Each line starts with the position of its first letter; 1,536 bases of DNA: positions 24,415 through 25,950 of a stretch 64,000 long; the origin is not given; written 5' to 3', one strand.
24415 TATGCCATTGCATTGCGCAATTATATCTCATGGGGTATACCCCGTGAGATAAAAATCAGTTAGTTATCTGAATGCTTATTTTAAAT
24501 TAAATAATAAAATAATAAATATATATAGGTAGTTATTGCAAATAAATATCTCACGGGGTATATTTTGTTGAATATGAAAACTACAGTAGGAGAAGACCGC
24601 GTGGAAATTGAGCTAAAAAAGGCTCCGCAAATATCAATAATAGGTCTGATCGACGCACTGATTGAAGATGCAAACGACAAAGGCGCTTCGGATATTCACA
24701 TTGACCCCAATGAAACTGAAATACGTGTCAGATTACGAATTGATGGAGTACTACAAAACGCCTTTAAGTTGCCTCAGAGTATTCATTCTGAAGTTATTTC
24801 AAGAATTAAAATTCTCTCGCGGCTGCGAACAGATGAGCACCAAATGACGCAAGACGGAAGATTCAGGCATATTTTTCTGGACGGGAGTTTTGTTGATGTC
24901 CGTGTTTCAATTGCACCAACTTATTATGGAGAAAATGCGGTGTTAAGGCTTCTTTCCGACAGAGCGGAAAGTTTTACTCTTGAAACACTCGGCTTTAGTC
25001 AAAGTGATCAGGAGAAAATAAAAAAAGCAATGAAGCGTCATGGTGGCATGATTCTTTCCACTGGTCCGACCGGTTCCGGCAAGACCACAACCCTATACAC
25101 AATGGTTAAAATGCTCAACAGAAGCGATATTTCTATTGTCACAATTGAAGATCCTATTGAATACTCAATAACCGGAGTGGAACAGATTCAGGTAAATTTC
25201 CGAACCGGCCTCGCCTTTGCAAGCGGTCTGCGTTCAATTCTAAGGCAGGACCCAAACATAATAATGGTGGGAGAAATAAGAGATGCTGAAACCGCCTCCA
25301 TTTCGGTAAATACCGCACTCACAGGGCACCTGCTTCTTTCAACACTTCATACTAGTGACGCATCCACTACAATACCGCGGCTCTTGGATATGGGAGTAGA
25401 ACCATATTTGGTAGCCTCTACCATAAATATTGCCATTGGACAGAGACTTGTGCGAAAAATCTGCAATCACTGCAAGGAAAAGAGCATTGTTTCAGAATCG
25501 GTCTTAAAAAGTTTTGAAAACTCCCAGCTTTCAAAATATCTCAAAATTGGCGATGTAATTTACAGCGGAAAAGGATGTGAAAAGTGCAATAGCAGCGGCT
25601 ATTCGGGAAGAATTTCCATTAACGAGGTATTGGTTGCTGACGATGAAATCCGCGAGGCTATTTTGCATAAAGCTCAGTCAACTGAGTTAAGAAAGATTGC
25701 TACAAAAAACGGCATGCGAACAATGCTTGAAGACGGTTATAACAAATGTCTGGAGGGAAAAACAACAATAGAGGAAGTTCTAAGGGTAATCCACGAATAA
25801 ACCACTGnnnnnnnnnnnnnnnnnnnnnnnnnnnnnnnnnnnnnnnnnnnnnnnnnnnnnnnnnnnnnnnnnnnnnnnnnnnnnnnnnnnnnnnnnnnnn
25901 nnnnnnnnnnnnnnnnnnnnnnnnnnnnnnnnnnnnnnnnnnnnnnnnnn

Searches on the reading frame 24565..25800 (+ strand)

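Call 48: search_protein_families(library=pfam, max_evalue=0.01, proteins=[window:24565-25800:+])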
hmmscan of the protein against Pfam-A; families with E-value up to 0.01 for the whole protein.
window:24565-25800:+ (411 aa): 7 families
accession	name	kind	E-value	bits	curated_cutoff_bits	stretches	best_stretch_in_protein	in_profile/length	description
PF00437.27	T2SSE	-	7.2e-119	397.2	24.9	1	24-407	7-370/370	Type II/IV secretion system protein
PF13401.12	AAA_22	-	0.00066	20.4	27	1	158-197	3-42/130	AAA domain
PF25199.1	nSTAND_NTPase5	-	0.00075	19.8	34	1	152-209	32-91/145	Novel STAND NTPase 5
PF13086.12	AAA_11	-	0.0019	18.5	27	1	145-185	3-42/257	AAA domain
PF13604.12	AAA_30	-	0.0024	18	27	1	149-192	6-50/191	AAA domain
PF20720.3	nSTAND3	-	0.0094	16.1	27.2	0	150-197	8-54/155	Novel STAND NTPase 3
PF12775.13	AAA_7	-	0.0094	15.9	25.8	0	154-194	27-67/181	P-loop containing dynein motor region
